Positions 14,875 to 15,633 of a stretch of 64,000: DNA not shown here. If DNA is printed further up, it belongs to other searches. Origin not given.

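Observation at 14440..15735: AT-rich islet carrying a TIR-like (DUF1863/ThsB-like) gene translationally coupled to a 3-TM membrane protein: a candidate two-gene Thoeris-like abortive-infection module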

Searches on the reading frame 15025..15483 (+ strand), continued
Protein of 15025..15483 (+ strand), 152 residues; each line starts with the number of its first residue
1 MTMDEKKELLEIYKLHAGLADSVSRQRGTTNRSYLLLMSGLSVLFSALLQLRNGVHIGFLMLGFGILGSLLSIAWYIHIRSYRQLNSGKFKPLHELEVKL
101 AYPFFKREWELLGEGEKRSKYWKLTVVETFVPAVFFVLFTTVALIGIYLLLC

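Call 29: search_protein_families(library=pfam, proteins=[L012:3731-5998:+, L025:3639-5867:+, L016:3464-5794:+, L006:2678-5887:+, L009:2417-5821:+, L036:2457-5768:+, L060:3255-5987:+, L005:3829-5397:+, L030:3594-5603:+, L004:4026-5690:+], max_evalue=0.01)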
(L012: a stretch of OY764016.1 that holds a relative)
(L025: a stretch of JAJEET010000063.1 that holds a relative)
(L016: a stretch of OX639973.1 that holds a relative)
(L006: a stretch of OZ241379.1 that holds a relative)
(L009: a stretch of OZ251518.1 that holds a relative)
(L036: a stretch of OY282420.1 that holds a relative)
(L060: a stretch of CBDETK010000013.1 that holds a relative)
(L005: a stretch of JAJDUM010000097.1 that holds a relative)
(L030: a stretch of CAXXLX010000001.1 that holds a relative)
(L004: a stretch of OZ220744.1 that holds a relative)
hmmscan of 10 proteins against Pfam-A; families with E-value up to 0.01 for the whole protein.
L012:3731-5998:+ (755 aa): 4 families
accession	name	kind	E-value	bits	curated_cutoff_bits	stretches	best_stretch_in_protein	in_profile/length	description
PF00122.25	E1-E2_ATPase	-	5e-55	186.3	28.1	1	224-403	2-180/181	E1-E2 ATPase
PF00702.32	Hydrolase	-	8.9e-33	114.7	26.4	1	421-636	2-191/191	haloacid dehalogenase-like hydrolase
PF00403.32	HMA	-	8.9e-15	55.3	24.8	1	9-66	4-61/62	Heavy-metal-associated domain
PF08282.18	Hydrolase_3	-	0.0009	19.5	20.9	1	604-668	188-255/255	haloacid dehalogenase-like hydrolase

L025:3639-5867:+ (742 aa): 4 families
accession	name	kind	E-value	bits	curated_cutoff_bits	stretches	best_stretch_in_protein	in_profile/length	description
PF00122.25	E1-E2_ATPase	-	2.8e-55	187.1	28.1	1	224-403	2-180/181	E1-E2 ATPase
PF00702.32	Hydrolase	-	9e-34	118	26.4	1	421-636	2-191/191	haloacid dehalogenase-like hydrolase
PF00403.32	HMA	-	5.9e-15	55.8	24.8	1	9-67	4-62/62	Heavy-metal-associated domain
PF08282.18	Hydrolase_3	-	0.00024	21.4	20.9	1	603-667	187-254/255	haloacid dehalogenase-like hydrolase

L016:3464-5794:+ (776 aa): 4 families
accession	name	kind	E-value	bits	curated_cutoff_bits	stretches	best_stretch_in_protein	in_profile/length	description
PF00122.25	E1-E2_ATPase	-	1e-53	182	28.1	1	259-438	2-180/181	E1-E2 ATPase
PF00702.32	Hydrolase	-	4.1e-34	119.1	26.4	1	456-671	2-191/191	haloacid dehalogenase-like hydrolase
PF00403.32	HMA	-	1.7e-14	54.4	24.8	1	44-102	4-62/62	Heavy-metal-associated domain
PF08282.18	Hydrolase_3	-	0.00017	21.8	20.9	1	638-702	187-254/255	haloacid dehalogenase-like hydrolase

L006:2678-5887:+ (1069 aa): 31 families (the best 25 are shown)
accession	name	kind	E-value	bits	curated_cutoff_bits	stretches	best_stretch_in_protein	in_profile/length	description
PF13414.12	TPR_11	-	1.8e-204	661.7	26.8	22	355-391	1-37/42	TPR repeat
PF00515.34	TPR_1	-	2.6e-203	651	27.8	22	348-381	1-34/34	Tetratricopeptide repeat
PF07719.23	TPR_2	-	2.8e-147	467.3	27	20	348-381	1-34/34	Tetratricopeptide repeat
PF13181.12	TPR_8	-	3.8e-137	435.4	25.7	19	518-551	1-34/34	Tetratricopeptide repeat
PF13431.12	TPR_17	-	6.1e-122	388.4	24.4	17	371-403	2-34/34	Tetratricopeptide repeat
PF13432.12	TPR_16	-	2.2e-99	325.6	32.7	13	632-687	8-63/65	Tetratricopeptide repeat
PF13371.12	TPR_9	-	7.4e-82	269.8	35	15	431-486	10-65/73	Tetratricopeptide repeat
PF13424.12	TPR_12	-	1.8e-81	268.8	30.1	16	347-412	2-75/77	Tetratricopeptide repeat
PF13428.12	TPR_14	-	2.8e-64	207.2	23.5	3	521-559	4-42/44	Tetratricopeptide repeat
PF13174.12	TPR_6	-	1.6e-43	144.8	26.3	0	847-876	4-33/33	Tetratricopeptide repeat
PF14559.12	TPR_19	-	9e-39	132.1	25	5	498-554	5-61/68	Tetratricopeptide repeat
PF03704.23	BTAD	-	7.6e-35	120.9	22.1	2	730-837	12-124/146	Bacterial transcriptional activator domain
PF13374.12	TPR_10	-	1.1e-27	95.7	27.5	0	809-838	2-31/42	Tetratricopeptide repeat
PF01239.28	PPTA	-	1e-18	66.2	29.5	0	963-986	3-26/32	Protein prenyltransferase alpha subunit repeat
PF23914.1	TPR_CcmH_CycH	-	2e-18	67.2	42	2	510-615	42-150/158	Cytochrome c-type biogenesis protein H TPR domain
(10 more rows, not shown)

L009:2417-5821:+ (1134 aa): 11 families
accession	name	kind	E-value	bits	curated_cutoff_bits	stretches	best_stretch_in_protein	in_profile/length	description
PF00271.37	Helicase_C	-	7.5e-27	94.2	23.5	1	478-586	5-110/110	Helicase conserved C-terminal domain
PF13020.12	NOV_C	-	9.7e-21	74.1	22.1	1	1014-1102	1-91/91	Protein NO VEIN, C-terminal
PF00176.29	SNF2-rel_dom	-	2.9e-18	66.4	24.9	1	106-380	1-271/290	SNF2-related domain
PF04851.21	ResIII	-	9.5e-18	65.1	22.5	1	101-268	2-164/164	Type III restriction enzyme, res subunit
PF00270.35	DEAD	-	2e-11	44.3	26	1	105-267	2-161/167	DEAD/DEAH box helicase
PF09848.15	SLFN-g3_helicase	-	1.3e-07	31.7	24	1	122-261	4-120/354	Schlafen group 3, DNA/RNA helicase domain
PF05127.21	NAT10_TcmA_helicase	-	0.00021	21.6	22.7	1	125-232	3-102/176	RNA cytidine acetyltransferase NAT10/TcmA, helicase domain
PF00004.35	AAA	-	0.0008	20.3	21.2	0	127-176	6-50/131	ATPase family associated with various cellular activities (AAA)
PF13245.12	AAA_19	-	0.002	18.7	25.1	1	107-232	1-103/134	AAA domain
PF13872.12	AAA_34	-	0.006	16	27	0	101-171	41-112/306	P-loop containing NTP hydrolase pore-1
PF18766.7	SWI2_SNF2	-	0.0092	16.1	26.7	0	119-241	18-140/221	SWI2/SNF2 ATPase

L036:2457-5768:+ (1103 aa): 4 families
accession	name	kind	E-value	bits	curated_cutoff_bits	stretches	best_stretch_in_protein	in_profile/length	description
PF07669.17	Eco57I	-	1.3e-20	74.6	25.3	1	590-820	2-138/171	Eco57I restriction-modification methylase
PF20473.4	MmeI_Mtase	-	9.7e-07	28.6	27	1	502-611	11-85/259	MmeI, DNA-methyltransferase domain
PF25120.1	DUF7814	-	7.7e-05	22.9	27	1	246-292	122-168/228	Domain of unknown function (DUF7814)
PF01170.24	UPF0020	-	0.0098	16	22.3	0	513-606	31-94/197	RMKL-like, methyltransferase domain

L060:3255-5987:+ (910 aa): 2 families
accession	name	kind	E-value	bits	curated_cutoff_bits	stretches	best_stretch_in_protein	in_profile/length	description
PF04851.21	ResIII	-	6.1e-06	26.7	22.5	1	175-345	24-152/164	Type III restriction enzyme, res subunit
PF08722.17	Tn7_TnsA-like_N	-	0.0012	19.8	26.5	1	818-871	14-74/85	TnsA-like endonuclease N terminal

L005:3829-5397:+ (522 aa): 6 families
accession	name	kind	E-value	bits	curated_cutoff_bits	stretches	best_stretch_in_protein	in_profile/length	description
PF02384.22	N6_Mtase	-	7.8e-85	285.4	20.4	1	150-479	3-309/311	N-6 DNA Methylase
PF12161.14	HsdM_N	-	4.3e-22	79.6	24.5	1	8-129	1-115/135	HsdM N-terminal domain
PF05175.20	MTS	-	5.7e-06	26.5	23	1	184-284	22-113/170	Methyltransferase small domain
PF01170.24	UPF0020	-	6.1e-06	26.5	22.3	1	194-280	30-132/197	RMKL-like, methyltransferase domain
PF13847.12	Methyltransf_31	-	0.0019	18.4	27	1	195-278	6-83/145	Methyltransferase domain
PF07669.17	Eco57I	-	0.0054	17.3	25.3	0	268-360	73-169/171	Eco57I restriction-modification methylase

L030:3594-5603:+ (669 aa): 4 families
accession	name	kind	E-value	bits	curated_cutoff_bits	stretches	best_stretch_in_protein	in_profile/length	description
PF00122.25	E1-E2_ATPase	-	2.7e-57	193.6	28.1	1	151-330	2-180/181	E1-E2 ATPase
PF00702.32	Hydrolase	-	2.5e-33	116.5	26.4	1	350-564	4-191/191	haloacid dehalogenase-like hydrolase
PF08282.18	Hydrolase_3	-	0.00055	20.2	20.9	0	547-586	206-245/255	haloacid dehalogenase-like hydrolase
PF12710.13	HAD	-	0.0064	17.4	27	0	482-560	86-188/189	haloacid dehalogenase-like hydrolase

L004:4026-5690:+ (554 aa): 6 families
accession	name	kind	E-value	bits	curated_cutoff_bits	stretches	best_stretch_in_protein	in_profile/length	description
PF02384.22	N6_Mtase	-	1.5e-83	281.2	20.4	1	182-513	3-311/311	N-6 DNA Methylase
PF12161.14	HsdM_N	-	3.4e-20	73.5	24.5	1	39-161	1-115/135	HsdM N-terminal domain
PF05175.20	MTS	-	4.1e-07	30.2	23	1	215-319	21-116/170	Methyltransferase small domain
PF01170.24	UPF0020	-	3.2e-05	24.2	22.3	1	226-312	30-132/197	RMKL-like, methyltransferase domain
PF13847.12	Methyltransf_31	-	0.00041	20.5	27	1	227-311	6-84/145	Methyltransferase domain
PF07669.17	Eco57I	-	0.0012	19.3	25.3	1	299-392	72-169/171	Eco57I restriction-modification methylase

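Call 45: predict_structure(alignment_id=A1)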
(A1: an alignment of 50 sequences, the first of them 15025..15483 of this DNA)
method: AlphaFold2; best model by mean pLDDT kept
length: 152 residues; sequences in the alignment: 50
mean_pLDDT: 68.8   pTM: 0.51
mean pLDDT of the five models: 68.8, 64.5, 61.0, 60.5, 56.8
residues with pLDDT >= 90: 0; 70-90: 71; 50-70: 66; < 50: 15
segments of 3 or more residues with pLDDT < 50: 108-122
pLDDT, mean of each block of 10 residues (from residue 1): 76 70 63 70 68 69 84 80 58 63 52 46 60 85 87 84
secondary structure, 60 per line:
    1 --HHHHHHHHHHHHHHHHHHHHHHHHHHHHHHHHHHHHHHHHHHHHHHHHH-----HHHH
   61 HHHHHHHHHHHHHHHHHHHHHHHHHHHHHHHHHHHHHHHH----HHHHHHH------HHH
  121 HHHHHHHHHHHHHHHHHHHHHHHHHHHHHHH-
elements in order: H3-51 H57-100 H105-111 H118-151

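Call 46: search_protein_representatives(protein=window:15025-15483:+)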
Query: 152 residues. Proteins with E-value up to 0.001 (for the whole library): 1885; up to 1e-10: 785; up to 1e-30: 13. The best 150 are listed.
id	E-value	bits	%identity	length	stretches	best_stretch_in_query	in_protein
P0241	2.4e-51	189.6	63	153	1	4-150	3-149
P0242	1.1e-41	158.3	53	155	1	5-151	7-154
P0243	1.3e-37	145.1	51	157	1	5-146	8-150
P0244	3.6e-36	140.4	71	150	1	61-151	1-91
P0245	9.5e-36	139.0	49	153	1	3-150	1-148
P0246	1.8e-34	134.9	58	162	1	1-118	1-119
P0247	4.3e-34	133.7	51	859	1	4-145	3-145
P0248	6.3e-34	133.1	67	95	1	3-97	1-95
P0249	2.2e-33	131.4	50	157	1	4-143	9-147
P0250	1.5e-31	125.5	44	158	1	4-144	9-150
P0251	2.5e-31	124.7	44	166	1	2-145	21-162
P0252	5.2e-31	123.7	50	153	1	5-141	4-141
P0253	5.7e-31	123.5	43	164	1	6-144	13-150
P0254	4.4e-30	120.7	53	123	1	3-118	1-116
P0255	4.5e-30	120.6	44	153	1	5-147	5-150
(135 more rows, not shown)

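Call 51: search_protein_families(library=pfam, alignment_id=A2, max_evalue=1)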
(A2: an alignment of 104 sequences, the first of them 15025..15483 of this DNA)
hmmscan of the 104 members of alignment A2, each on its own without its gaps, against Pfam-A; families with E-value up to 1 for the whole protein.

A. member 1, window:15025-15483:+ (152 aa): 1 family
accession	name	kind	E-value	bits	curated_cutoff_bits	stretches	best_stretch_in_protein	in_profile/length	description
PF24838.2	8xMP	-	2.4e-30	105.6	30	1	10-145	1-133/136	Octameric membrane protein family (8xMP)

B. families by the number of members that match (of 104 scanned): 114 families (the first 25 are shown)
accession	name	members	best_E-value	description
PF24838.2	8xMP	104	6.4e-45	Octameric membrane protein family (8xMP)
PF25587.1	Rv2743c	10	0.006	Rv2743c family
PF13700.11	DUF4158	10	0.017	Domain of unknown function (DUF4158)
PF00558.24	Vpu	6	0.047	Vpu protein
PF07690.21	MFS_1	5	0.0071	Major Facilitator Superfamily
PF11239.13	DUF3040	5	0.025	Protein of unknown function (DUF3040)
PF20563.3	DUF6773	4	0.0094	Family of unknown function (DUF6773)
PF07254.17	Cpta_toxin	4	0.018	Membrane-bound toxin component of toxin-antitoxin system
PF19744.4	DUF6232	4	0.075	Family of unknown function (DUF6232)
PF16079.10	Phage_holin_5_2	3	0.0081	Phage holin family Hol44, in holin superfamily V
PF12650.12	DUF3784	2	0.0011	Domain of unknown function (DUF3784)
PF00892.27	EamA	2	0.0015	EamA-like transporter family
PF04547.17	Anoctamin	2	0.0038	Calcium-activated chloride channel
PF03006.26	HlyIII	2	0.0044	Haemolysin-III related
PF14093.11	DUF4271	2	0.0074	Domain of unknown function (DUF4271)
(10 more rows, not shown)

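Call 55: predict_structure(alignment_id=A2)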
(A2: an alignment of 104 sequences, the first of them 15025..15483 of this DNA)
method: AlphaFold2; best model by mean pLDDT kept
length: 152 residues; sequences in the alignment: 104
mean_pLDDT: 95.4   pTM: 0.84
mean pLDDT of the five models: 95.4, 95.0, 94.4, 93.3, 92.9
residues with pLDDT >= 90: 140; 70-90: 12; 50-70: 0; < 50: 0
segments of 3 or more residues with pLDDT < 50: none
pLDDT, mean of each block of 10 residues (from residue 1): 96 96 96 98 98 97 98 98 94 95 94 88 89 98 98 97
secondary structure, 60 per line:
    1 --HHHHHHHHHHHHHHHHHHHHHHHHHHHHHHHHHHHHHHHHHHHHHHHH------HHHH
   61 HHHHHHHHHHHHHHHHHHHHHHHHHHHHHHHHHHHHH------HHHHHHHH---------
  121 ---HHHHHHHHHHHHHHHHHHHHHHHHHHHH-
elements in order: H3-50 H57-97 H104-111 H124-151

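Call 60: fold_search(model_id=the predicted structure, library=pdb)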
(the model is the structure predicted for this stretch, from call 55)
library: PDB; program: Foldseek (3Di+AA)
matches with E <= 10: 62; with E <= 0.001: 0
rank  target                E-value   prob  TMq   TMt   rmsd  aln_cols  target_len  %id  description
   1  9a72_A                2.3e-01  0.47  0.31  0.18  32.8       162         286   10  Integrative model of YFMS-CHEW by crosslinking MS and deep learning (released 2024-09-18)
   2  1qu7_A                4.0e-01  0.33  0.31  0.21  34.9       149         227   13  FOUR HELICAL-BUNDLE STRUCTURE OF THE CYTOPLASMIC DOMAIN OF A SERINE CHEMOTAXIS RECEPTOR (released 2000-07-12)
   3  3zcj_F                1.4e+00  0.12  0.28  0.26  18.9       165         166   12  Crystal structure of Helicobacter pylori T4SS protein CagL in a tetragonal crystal form with a helical RGD-motif (6 Mo (released 2013-10-09)
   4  1qu7_B                2.0e+00  0.11  0.27  0.20  32.7       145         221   13  FOUR HELICAL-BUNDLE STRUCTURE OF THE CYTOPLASMIC DOMAIN OF A SERINE CHEMOTAXIS RECEPTOR (released 2000-07-12)
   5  3g67_A                2.1e+00  0.13  0.31  0.23  34.3       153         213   10  Crystal Structure of a Soluble Chemoreceptor from Thermotoga maritima (released 2009-07-28)
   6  6m6z_A                3.1e+00  0.07  0.27  0.21  21.2       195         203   12  A de novo designed transmembrane nanopore, TMH4C4 (released 2020-06-24)
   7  9jxf_B                3.3e+00  0.11  0.29  0.13   8.6       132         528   14  Cryo-EM structure of apo human XPR1, class 2, with asymmetrically dimerized SPX domains (released 2025-08-27)
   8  8gl3                  3.5e+00  0.41  0.54  0.46   5.6       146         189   12  De novo design of monomeric helical bundles for pH-controlled membrane lysis (released 2023-09-06)
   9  6xpd_A                3.5e+00  0.08  0.25  0.15  20.9       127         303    9  Cryo-EM structure of human ZnT8 double mutant - D110N and D224N, determined in outward-facing conformation (released 2020-08-05)
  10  3zcj_E                3.6e+00  0.08  0.30  0.25  17.3       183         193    9  Crystal structure of Helicobacter pylori T4SS protein CagL in a tetragonal crystal form with a helical RGD-motif (6 Mo (released 2013-10-09)
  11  8ek4_B                4.1e+00  0.10  0.27  0.30  14.8       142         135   10  De novo designed ice-binding proteins from twist-constrained helices (released 2023-07-12)
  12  3g6b_A                4.3e+00  0.08  0.31  0.23  32.7       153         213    9  Crystal structure of a Soluble Chemoreceptor from Thermotoga maritima Asn217Ile mutant (released 2009-07-28)
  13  8i4v_B                4.3e+00  0.06  0.25  0.17  32.9       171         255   12  Cryo-EM structure of 5-subunit Smc5/6 arm region (released 2024-06-26)
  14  6fnb_B                4.3e+00  0.04  0.20  0.14  23.5       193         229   12  Mono- and bivalent 14-3-3 inhibitors for characterizing supramolecular lysine-PEG interactions in proteins (released 2018-07-04)
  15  3zx6_A                4.5e+00  0.08  0.29  0.16  32.7       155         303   12  Structure of Hamp(AF1503)-Tsr fusion - Hamp (A291V) mutant (released 2012-02-29)
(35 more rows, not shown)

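Call 62: search_dna_similar(query=window:15025-15483:+, collection=plasmids, mode=protein, max_evalue=0.001, max_rows=25)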
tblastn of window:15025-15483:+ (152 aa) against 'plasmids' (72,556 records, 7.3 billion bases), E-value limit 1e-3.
Records with a match: 18; places in all: 22; records where one place covers at least 80% of the query: 16.
Best place of each record, by identity: <60% 18.
By first word of the organism name: Leptolyngbya 4; Streptomyces 2; Halorubrum 1; Rhizobium 1; Haematospirillum 1; Paenarthrobacter 1; Novosphingobium 1; Haladaptatus 1; Natronorubrum 1; Polaromonas 1; and 4 more.
By predicted mobility (MOB-suite, as given by PLSDB): non-mobilizable 13; mobilizable 3; conjugative 2.
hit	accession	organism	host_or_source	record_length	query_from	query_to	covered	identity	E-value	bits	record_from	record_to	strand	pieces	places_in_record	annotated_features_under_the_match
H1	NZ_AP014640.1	Leptolyngbya boryana IAM M-101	-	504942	1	151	99%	35.5%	2e-13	73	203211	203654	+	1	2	hypothetical protein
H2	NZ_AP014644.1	Leptolyngbya boryana dg5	-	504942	1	151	99%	35.5%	2e-13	73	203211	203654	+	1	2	hypothetical protein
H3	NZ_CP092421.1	Leptolyngbya boryana IU 594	-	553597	1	151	99%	35.5%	2e-13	73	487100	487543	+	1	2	hypothetical protein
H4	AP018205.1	Leptolyngbya boryana NIES-2135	-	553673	1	151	99%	35.5%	2e-13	73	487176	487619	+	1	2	hypothetical protein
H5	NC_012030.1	Halorubrum lacusprofundi ATCC 49239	-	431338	10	146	90%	35.5%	7e-6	51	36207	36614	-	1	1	hypothetical protein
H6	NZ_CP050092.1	Rhizobium leguminosarum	Trifolium pratense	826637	4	146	94%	32.9%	1e-7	57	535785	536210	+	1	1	hypothetical protein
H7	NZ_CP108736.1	Streptomyces sp. NBC_00984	-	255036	6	135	86%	35.6%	2e-9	62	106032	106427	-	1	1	hypothetical protein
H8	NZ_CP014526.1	Haematospirillum jordaniae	Homo sapiens,Blood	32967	5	148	95%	31.9%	2e-10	65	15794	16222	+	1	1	hypothetical protein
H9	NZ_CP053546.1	Paenarthrobacter sp. YJN-5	cell culture,soil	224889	8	136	85%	35.1%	1e-8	59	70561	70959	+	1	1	hypothetical protein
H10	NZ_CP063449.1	Novosphingobium sp. ES2-1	mixed culture,activated sludge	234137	5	147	94%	31.5%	1e-7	57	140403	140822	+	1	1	hypothetical protein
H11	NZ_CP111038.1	Haladaptatus caseinilyticus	cell culture,sediment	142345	5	146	93%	31.7%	2e-9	62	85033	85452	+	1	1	hypothetical protein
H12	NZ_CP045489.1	Natronorubrum aibiense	single cell,Xinjiang Aibi Salt Lake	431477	2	113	74%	39.3%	5e-11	66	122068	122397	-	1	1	hypothetical protein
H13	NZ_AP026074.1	Streptomyces nigrescens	-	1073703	9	144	89%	32.1%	9e-10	63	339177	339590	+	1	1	none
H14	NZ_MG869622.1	Polaromonas sp. H8N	Hansbreen Glacier, Spitsbergen, surface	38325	9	142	88%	32.1%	1e-9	62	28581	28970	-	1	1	hypothetical protein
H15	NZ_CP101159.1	Natronosalvus amylolyticus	cell culture,sediment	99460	2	113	74%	38.4%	9e-11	66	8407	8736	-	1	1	hypothetical protein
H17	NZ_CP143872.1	Synechococcus elongatus IITB6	whole organism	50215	9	144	89%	30.3%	2e-9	62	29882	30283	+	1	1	hypothetical protein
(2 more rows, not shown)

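Call 63: search_dna_similar(query=window:15025-15483:+, collection=phages, mode=protein, max_evalue=0.001, max_rows=25)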
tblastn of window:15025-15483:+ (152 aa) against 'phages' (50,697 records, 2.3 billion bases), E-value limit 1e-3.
Records with a match: 1; places in all: 1; records where one place covers at least 80% of the query: 1.
Best place of each record, by identity: <60% 1.
By first word of the organism name: Haematospirillum 1.
By host as written in the record: Homo sapiens 1.
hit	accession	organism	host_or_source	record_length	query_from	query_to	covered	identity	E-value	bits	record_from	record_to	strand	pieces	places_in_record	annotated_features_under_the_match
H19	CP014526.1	Haematospirillum jordaniae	Homo sapiens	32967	5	148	95%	31.9%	5e-11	65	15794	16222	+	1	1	hypothetical protein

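Call 64: get_annotated_region(hit=H1, flank=3000)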
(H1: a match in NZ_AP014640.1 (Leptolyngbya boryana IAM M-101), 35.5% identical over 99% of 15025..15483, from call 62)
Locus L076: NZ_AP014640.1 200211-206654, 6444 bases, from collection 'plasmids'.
description: Leptolyngbya boryana IAM M-101 plasmid pLBX
organism: Leptolyngbya boryana IAM M-101 (NCBI taxid 411966)
taxonomy: Bacteria; Cyanobacteriota; Cyanophyceae; Leptolyngbyales; Leptolyngbyaceae; Leptolyngbya; Leptolyngbya boryana; Leptolyngbya boryana IAM M-101
host: -; source: -; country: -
typing (MOB-suite, as given by PLSDB): non-mobilizable
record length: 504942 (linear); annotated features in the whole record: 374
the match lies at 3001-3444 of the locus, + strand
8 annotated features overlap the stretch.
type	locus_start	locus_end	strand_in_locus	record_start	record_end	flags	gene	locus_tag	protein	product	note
CDS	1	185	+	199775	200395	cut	-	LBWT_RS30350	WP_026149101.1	hypothetical protein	-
CDS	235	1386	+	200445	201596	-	-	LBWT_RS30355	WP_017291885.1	hypothetical protein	-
CDS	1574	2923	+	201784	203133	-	-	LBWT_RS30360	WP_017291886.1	hypothetical protein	-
CDS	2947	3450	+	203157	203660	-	-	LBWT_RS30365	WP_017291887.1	hypothetical protein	-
CDS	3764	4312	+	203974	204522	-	-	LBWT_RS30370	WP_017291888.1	DUF6036 family nucleotidyltransferase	-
CDS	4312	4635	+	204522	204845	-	-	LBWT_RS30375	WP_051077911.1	hypothetical protein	-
CDS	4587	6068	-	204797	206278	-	-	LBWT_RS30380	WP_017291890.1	PAS domain S-box protein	-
CDS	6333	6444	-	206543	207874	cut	-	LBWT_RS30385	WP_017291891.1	cytochrome P450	-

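Call 65: get_annotated_region(hit=H8, flank=3000)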
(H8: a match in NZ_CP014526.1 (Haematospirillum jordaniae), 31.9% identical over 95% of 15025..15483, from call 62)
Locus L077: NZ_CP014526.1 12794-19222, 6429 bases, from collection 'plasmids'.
description: Haematospirillum jordaniae strain H5569 plasmid unnamed 1, complete sequence
organism: Haematospirillum jordaniae (NCBI taxid 1549855)
taxonomy: Bacteria; Pseudomonadota; Alphaproteobacteria; Rhodospirillales; Novispirillaceae; Haematospirillum; Haematospirillum jordaniae
host: -; source: Homo sapiens,Blood; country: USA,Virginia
typing (MOB-suite, as given by PLSDB): non-mobilizable
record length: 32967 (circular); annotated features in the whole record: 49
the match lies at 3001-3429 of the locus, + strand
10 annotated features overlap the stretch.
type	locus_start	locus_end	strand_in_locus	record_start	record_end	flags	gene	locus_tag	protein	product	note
CDS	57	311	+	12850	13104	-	-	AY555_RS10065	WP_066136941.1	type II toxin-antitoxin system HicA family toxin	-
CDS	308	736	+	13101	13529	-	-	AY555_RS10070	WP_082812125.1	type II toxin-antitoxin system HicB family antitoxin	-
CDS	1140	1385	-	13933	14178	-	-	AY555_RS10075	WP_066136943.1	hypothetical protein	-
CDS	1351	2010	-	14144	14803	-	parA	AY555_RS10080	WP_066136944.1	ParA family partition ATPase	-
CDS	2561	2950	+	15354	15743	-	-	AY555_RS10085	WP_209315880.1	TIR domain-containing protein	-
CDS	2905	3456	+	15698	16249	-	-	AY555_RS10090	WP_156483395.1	hypothetical protein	-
CDS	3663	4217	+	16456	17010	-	-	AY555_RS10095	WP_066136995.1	recombinase family protein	GO:0006310 - DNA recombination [Evidence IEA]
CDS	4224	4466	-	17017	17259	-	-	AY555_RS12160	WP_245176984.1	BrnA antitoxin family protein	-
CDS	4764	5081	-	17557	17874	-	-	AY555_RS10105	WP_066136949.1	type II toxin-antitoxin system RelE/ParE family toxin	GO:0008219 - cell death [Evidence IEA]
CDS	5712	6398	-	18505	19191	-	-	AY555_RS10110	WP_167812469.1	hypothetical protein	-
